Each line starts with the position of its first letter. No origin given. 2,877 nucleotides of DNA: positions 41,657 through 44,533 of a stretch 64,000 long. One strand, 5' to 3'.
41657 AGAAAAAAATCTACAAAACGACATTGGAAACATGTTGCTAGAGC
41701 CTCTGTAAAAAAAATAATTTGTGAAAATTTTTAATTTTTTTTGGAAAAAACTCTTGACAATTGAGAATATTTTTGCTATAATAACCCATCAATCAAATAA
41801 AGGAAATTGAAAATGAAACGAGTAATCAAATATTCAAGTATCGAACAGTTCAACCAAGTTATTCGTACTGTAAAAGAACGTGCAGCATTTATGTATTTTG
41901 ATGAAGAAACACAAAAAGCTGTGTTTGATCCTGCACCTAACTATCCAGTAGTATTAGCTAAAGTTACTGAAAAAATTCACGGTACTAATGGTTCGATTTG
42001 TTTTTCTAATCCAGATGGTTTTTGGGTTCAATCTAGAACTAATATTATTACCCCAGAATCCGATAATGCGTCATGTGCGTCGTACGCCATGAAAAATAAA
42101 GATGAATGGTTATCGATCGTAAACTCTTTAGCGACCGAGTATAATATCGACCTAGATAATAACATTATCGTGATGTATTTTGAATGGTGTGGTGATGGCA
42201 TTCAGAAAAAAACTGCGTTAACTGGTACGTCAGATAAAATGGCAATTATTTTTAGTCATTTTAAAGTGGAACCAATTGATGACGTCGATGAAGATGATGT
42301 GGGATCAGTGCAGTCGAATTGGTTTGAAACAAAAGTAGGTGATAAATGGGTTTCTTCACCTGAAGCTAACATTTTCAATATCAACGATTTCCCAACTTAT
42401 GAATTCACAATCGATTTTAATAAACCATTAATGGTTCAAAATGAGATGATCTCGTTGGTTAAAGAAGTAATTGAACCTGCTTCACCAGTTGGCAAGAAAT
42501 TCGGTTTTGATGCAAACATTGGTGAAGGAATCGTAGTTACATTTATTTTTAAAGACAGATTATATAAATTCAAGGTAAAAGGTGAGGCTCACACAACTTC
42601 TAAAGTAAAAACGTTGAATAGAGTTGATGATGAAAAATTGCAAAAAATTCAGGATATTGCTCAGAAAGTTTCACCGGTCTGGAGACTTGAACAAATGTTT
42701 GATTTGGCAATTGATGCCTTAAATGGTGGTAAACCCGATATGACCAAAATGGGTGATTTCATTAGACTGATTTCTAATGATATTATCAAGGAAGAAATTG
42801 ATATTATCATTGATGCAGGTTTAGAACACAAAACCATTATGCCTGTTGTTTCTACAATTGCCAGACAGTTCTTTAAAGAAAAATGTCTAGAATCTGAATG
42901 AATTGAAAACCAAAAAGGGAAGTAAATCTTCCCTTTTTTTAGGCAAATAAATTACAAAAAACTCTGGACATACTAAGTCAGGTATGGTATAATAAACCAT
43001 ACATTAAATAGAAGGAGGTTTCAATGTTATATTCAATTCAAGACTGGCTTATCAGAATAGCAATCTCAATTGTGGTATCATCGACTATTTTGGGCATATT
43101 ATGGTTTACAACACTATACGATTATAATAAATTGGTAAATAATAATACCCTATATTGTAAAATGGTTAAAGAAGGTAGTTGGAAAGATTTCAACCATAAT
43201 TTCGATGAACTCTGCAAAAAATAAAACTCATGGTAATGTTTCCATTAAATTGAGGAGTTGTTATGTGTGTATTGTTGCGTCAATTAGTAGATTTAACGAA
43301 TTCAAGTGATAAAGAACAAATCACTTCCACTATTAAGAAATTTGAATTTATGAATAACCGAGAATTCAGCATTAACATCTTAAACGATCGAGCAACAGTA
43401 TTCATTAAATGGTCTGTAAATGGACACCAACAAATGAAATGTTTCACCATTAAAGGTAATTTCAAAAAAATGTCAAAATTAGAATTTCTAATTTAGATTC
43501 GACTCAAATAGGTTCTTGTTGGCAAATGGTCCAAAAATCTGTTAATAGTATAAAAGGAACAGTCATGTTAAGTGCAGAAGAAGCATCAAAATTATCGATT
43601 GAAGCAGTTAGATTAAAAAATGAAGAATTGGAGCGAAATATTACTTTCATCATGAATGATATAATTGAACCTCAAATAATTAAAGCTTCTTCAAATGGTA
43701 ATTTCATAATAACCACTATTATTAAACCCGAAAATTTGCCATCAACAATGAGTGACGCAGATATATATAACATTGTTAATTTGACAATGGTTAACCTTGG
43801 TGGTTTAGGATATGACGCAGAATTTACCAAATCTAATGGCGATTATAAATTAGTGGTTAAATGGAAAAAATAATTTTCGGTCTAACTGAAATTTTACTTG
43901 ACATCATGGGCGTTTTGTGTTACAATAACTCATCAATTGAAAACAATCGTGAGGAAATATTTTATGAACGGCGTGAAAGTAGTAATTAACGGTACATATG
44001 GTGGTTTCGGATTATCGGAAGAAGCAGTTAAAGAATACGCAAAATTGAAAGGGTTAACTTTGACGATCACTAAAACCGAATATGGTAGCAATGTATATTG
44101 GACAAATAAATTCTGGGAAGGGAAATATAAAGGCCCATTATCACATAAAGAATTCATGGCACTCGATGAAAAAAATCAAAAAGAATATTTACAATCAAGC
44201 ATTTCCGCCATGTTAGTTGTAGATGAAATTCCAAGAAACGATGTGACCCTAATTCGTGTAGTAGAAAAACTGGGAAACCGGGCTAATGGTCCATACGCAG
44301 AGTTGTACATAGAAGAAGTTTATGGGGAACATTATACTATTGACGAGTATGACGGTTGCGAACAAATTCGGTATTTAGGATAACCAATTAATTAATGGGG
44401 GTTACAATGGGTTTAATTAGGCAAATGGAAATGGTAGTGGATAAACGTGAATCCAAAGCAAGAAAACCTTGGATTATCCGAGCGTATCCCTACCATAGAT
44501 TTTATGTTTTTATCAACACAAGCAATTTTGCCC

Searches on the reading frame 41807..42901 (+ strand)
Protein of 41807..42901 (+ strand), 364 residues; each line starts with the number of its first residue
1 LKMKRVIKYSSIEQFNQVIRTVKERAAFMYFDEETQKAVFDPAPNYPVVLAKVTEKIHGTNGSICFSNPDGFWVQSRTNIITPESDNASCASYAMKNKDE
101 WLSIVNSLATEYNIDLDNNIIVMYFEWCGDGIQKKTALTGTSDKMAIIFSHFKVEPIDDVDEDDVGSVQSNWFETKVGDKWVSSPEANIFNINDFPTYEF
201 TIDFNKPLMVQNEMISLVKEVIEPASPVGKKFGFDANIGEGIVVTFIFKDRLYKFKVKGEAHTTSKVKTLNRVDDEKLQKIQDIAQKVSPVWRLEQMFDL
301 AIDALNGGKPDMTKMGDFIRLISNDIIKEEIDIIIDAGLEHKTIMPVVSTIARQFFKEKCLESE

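Call 4: search_protein_families(library=pfam, proteins=[window:41807-42901:+], max_evalue=0.1)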
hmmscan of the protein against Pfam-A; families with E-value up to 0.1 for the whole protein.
window:41807-42901:+ (364 aa): 1 family
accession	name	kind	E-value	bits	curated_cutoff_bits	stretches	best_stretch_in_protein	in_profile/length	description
PF09414.15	RNA_ligase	-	1.2e-08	35.8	27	1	53-245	5-156/171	RNA ligase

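Call 5: search_protein_families(library=phrogs, proteins=[window:41807-42901:+], max_evalue=0.01)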
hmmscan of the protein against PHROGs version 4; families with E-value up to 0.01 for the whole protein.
window:41807-42901:+ (364 aa): 2 families
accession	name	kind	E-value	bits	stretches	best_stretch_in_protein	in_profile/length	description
phrog_548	-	DNA, RNA and nucleotide metabolism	1.1e-39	137.5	1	7-360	4-339/341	RNA ligase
phrog_21104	-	unknown function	0.00016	22.6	1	167-246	128-205/215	-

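Call 9: search_protein_families(library=ncbifam, proteins=[window:41807-42901:+], max_evalue=0.01)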
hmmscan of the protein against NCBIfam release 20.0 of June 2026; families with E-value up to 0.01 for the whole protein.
window:41807-42901:+ (364 aa): 1 family
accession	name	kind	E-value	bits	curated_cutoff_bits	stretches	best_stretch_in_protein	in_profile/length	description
TIGR02307.1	RNA_lig_RNL2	equivalog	0.00019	21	197.15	1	54-185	30-159/326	RNA ligase, Rnl2 family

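Call 28: search_solved_structures(query=window:41807-42901:+, max_evalue=0.01, show_alignments=1)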
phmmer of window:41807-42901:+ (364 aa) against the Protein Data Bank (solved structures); distinct sequences matched with E-value up to 0.01: 0.

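Call 47: search_dna_similar(query=window:41807-42901:+, collection=phages, mode=protein, max_rows=12)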
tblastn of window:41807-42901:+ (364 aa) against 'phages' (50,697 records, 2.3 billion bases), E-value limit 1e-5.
Records with a match: 147; places in all: 147; records where one place covers at least 80% of the query: 144.
Best place of each record, by identity: <60% 147.
By first word of the organism name: Vibrio 44; Klebsiella 29; Salmonella 15; Escherichia 10; Cronobacter 7; Erwinia 6; Ralstonia 3; Proteus 3; Caulobacter 2; Enterobacter 2; and 18 more.
By host as written in the record: Vibrio harveyi BAA-1116 32; - 13; Klebsiella pneumoniae 12; Cronobacter sakazakii 7; Klebsiella pneumoniae K23 7; Vibrio campbellii BB120 5; Escherichia sp. 3; Caulobacter crescentus CB15 2; and 48 more.
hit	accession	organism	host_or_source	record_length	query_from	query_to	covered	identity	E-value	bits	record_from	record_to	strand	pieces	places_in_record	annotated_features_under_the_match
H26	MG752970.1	Ralstonia phage RsoM2USA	Ralstonia solanacearum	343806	2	356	98%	38.8%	1e-50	187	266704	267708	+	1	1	hypothetical protein (x2)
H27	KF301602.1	Caulobacter phage Cr30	Caulobacter crescentus CB15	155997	1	359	99%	36.6%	6e-44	167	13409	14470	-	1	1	RNA ligase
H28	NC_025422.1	Caulobacter phage Cr30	Caulobacter crescentus CB15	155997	1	359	99%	36.6%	6e-44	167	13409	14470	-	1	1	RNA ligase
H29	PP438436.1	Leptolyngbya phage Lbo-JY46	Leptolyngbya boryana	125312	8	356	96%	37.3%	6e-44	167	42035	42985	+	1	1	hypothetical protein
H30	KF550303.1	Escherichia phage 4MG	Escherichia coli K-12 subsr. MG1655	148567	1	363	100%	34.3%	3e-35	142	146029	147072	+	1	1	RNA ligase 2 | hyphothetical protein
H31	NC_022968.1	Escherichia phage 4MG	Escherichia coli K-12 subsr. MG1655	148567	1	363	100%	34.3%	3e-35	142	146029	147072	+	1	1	RNA ligase | methyltransferase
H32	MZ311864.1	Escherichia phage vB_EcoM_LNA4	Escherichia coli ST131 O25b:H4:K1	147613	1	363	100%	34.0%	5e-35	142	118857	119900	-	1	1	record has no annotation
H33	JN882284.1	Cronobacter phage vB_CsaM_GAP31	Cronobacter sakazakii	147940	1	363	100%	33.8%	1e-34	140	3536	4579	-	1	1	RNA ligase 2 | hypothetical protein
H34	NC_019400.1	Cronobacter phage vB_CsaM_GAP31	Cronobacter sakazakii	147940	1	363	100%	33.8%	1e-34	140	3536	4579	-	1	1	RNA ligase | methyltransferase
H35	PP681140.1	Enterobacter phage EC152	Enterobacter cloacae CEMTC2064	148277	1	363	100%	33.5%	1e-34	140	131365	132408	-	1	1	RNA ligase 2 | hypothetical protein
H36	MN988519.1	Rhizobium phage RHph_I1_18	Rhizobium phaseoli I1_18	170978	6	361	98%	34.2%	4e-32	133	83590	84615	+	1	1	RNA ligase 2 protein | putative homing endonuclease protein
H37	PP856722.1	Salmonella phage vB_SEnST11_KE23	Salmonella enterica subsp. enterica ...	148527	2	362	99%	33.2%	6e-34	139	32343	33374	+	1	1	RNA ligase | methyltransferase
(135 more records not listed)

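Call 63: search_solved_structures(query=window:41807-42901:+, max_evalue=10, show_alignments=3)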
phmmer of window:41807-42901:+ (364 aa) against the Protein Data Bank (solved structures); distinct sequences matched with E-value up to 10: 4.
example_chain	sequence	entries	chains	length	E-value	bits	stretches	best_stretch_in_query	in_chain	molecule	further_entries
8rd8_MM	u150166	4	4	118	0.18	14.3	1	277-348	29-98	Small ribosomal subunit protein uS13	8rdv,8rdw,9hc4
6spe_m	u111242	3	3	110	0.93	12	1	284-348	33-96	30S ribosomal protein S13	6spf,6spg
7unr_m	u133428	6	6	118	1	11.8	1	284-348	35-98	30S ribosomal protein S13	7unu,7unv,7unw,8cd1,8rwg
6spc_m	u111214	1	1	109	1.1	11.7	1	284-348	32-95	30S ribosomal protein S13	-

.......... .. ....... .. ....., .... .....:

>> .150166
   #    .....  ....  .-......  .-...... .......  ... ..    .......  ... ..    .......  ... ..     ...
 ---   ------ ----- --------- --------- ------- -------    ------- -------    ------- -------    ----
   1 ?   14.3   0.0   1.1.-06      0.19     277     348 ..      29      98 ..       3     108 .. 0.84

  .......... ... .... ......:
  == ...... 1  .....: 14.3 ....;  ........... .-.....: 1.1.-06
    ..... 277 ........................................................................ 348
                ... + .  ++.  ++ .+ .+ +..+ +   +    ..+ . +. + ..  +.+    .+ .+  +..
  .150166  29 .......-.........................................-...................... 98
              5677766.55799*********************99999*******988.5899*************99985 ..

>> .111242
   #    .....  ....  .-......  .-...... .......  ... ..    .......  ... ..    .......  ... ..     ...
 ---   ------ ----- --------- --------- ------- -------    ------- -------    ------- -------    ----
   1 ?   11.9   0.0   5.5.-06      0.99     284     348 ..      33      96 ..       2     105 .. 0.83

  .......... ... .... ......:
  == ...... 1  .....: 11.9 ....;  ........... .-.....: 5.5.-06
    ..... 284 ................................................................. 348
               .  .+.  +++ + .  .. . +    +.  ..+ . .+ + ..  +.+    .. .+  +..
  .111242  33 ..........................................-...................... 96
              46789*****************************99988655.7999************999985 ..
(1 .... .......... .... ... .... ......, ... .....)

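Call 64: get_annotated_region(hit=H27, flank=3000)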
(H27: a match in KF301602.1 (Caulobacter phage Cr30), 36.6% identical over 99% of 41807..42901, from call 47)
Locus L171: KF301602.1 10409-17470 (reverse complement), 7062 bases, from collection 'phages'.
description: Caulobacter phage Cr30, complete genome.
organism: Caulobacter phage Cr30 (NCBI taxid 1357714)
taxonomy: Viruses; Duplodnaviria; Heunggongvirae; Uroviricota; Caudoviricetes
host: Caulobacter crescentus CB15; source: pond water; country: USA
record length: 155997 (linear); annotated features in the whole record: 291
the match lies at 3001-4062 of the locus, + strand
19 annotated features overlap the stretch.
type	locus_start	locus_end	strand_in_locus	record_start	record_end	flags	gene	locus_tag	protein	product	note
CDS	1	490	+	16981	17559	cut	-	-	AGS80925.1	hypothetical protein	-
CDS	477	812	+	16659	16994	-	-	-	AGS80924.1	hypothetical protein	-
CDS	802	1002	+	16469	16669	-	-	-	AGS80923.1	hypothetical protein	-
CDS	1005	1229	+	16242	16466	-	-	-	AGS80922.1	hypothetical protein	-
CDS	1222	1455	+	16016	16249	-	-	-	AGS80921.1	hypothetical protein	-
CDS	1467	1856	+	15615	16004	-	-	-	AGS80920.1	hypothetical protein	-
CDS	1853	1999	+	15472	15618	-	-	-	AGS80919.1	hypothetical protein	-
CDS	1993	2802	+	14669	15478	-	-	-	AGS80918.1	Ser/Thr protein phosphatase family protein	-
CDS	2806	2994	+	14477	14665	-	-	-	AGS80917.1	hypothetical protein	-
CDS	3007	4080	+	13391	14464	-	-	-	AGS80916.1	RNA ligase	-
CDS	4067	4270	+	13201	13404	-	-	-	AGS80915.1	hypothetical protein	-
CDS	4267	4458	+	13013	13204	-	-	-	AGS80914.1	hypothetical protein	-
CDS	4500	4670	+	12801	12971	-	-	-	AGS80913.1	hypothetical protein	-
CDS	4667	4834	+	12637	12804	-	-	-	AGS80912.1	hypothetical protein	-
CDS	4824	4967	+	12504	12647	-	-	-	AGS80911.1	hypothetical protein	-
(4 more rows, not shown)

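Call 65: get_annotated_region(hit=H30, flank=3000)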
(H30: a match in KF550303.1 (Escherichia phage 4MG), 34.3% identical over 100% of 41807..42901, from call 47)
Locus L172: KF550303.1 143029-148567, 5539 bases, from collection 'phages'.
description: Enterobacteria phage 4MG, complete genome.
organism: Escherichia phage 4MG (NCBI taxid 1391428)
taxonomy: Viruses; Duplodnaviria; Heunggongvirae; Uroviricota; Caudoviricetes; Vequintavirinae; Seunavirus; Seunavirus 4MG
host: Escherichia coli K-12 subsr. MG1655; source: -; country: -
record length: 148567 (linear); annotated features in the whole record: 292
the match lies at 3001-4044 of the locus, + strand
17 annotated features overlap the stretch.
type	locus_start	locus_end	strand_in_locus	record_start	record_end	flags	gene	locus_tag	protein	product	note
CDS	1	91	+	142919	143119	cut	-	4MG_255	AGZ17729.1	hyphothetical protein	-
CDS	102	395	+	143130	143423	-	-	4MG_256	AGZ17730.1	hyphothetical protein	-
CDS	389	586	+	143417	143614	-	-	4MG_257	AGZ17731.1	hyphothetical protein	-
CDS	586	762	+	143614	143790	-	-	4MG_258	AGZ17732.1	hyphothetical protein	-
CDS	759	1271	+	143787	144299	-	-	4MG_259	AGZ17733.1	hyphothetical protein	-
CDS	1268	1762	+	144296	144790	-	-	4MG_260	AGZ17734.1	putative phosphatase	-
CDS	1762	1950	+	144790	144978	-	-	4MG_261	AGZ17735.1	hyphothetical protein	-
CDS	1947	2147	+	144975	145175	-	-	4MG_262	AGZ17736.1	hyphothetical protein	-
CDS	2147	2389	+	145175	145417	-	-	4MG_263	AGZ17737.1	hyphothetical protein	-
CDS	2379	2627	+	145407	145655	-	-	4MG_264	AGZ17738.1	hyphothetical protein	-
CDS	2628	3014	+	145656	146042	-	-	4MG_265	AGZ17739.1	hyphothetical protein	-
CDS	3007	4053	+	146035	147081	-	-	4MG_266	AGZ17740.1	RNA ligase 2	-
CDS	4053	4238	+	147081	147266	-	-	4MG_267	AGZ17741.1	hyphothetical protein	-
CDS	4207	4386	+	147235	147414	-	-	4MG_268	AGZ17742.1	hyphothetical protein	-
CDS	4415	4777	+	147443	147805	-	-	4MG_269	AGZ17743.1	hyphothetical protein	-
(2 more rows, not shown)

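Call 66: get_annotated_region(hit=H26, flank=3000)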
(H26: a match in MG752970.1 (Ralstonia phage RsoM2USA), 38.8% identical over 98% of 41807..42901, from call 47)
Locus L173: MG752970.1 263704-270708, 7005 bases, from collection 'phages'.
description: Ralstonia phage RsoM2USA, complete genome.
organism: Ralstonia phage RsoM2USA (NCBI taxid 2070027)
taxonomy: Viruses; Duplodnaviria; Heunggongvirae; Uroviricota; Caudoviricetes
host: Ralstonia solanacearum; source: soil; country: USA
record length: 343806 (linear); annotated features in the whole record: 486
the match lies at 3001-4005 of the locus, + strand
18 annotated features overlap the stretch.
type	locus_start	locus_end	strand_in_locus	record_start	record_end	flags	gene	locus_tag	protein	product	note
CDS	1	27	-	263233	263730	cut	-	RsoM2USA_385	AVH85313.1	hypothetical protein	-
CDS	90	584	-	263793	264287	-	-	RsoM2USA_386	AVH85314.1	hypothetical protein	-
CDS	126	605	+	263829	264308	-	-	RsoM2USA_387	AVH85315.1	hypothetical protein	-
CDS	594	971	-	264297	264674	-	-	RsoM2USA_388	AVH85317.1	hypothetical protein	-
CDS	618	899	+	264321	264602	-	-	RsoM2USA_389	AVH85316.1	hypothetical protein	-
CDS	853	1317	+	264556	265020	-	-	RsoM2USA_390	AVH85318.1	hypothetical protein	-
CDS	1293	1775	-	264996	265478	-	-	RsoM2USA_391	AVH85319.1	hypothetical protein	-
CDS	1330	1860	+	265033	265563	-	-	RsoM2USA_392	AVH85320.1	hypothetical protein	-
CDS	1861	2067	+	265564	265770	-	-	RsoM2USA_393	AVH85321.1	hypothetical protein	-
CDS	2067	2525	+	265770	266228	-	-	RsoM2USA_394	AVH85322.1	hypothetical protein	-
CDS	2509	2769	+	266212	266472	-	-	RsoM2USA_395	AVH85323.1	hypothetical protein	-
CDS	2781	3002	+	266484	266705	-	-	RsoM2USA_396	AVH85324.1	hypothetical protein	-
CDS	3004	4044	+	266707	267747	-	-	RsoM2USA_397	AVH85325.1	hypothetical protein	-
CDS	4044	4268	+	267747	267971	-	-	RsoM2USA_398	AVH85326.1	hypothetical protein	-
CDS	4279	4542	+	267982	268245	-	-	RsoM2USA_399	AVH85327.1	hypothetical protein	-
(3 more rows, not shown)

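Call 75: search_solved_structures(query=A4, max_evalue=1, show_alignments=1)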
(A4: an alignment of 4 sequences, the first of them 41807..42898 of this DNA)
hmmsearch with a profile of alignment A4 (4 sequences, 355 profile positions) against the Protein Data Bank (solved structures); distinct sequences matched with E-value up to 1: 5.
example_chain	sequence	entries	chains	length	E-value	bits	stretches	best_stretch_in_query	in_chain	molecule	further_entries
2hvq_A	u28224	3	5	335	5.7e-10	41.9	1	51-346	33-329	Hypothetical 37.6 kDa protein in Gp24-hoc intergenic region | T4 RNA ligase 2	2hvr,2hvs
1s68_A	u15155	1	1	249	6.6e-08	35.1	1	51-175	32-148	RNA Ligase 2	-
1qwx_A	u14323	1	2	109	0.51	12.4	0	9-65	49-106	cysteine protease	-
1y4h_C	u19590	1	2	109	0.53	12.4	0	9-65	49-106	cysteine protease inhibitor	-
1nyc_A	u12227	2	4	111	0.56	12.3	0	9-65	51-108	cysteine protease inhibitor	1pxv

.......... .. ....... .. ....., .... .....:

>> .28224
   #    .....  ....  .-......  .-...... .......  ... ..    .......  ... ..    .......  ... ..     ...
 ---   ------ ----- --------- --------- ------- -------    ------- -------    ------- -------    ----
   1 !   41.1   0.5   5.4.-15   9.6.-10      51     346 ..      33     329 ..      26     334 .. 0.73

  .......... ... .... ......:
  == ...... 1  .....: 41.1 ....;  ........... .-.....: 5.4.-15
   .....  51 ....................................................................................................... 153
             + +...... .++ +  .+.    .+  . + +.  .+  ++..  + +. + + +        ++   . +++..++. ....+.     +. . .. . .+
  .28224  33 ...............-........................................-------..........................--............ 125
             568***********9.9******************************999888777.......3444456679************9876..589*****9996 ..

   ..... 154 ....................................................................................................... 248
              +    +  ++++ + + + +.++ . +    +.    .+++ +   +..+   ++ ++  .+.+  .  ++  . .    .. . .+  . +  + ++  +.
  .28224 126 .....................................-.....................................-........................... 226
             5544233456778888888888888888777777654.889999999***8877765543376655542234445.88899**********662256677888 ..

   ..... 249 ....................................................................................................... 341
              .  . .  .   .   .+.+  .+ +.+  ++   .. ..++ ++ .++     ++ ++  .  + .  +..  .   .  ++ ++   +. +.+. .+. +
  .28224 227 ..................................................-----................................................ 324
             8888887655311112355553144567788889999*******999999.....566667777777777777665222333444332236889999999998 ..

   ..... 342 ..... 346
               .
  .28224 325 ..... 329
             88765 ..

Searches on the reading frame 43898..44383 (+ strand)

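Call 95: search_protein_families(library=pfam, proteins=[window:43898-44383:+], max_evalue=0.01)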
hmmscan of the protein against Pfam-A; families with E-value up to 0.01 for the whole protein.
window:43898-44383:+ (161 aa): 1 family
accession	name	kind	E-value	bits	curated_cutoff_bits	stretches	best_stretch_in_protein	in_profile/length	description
PF21593.2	DUF6853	-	0.0029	18.4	27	1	31-111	11-92/120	Family of unknown function (DUF6853)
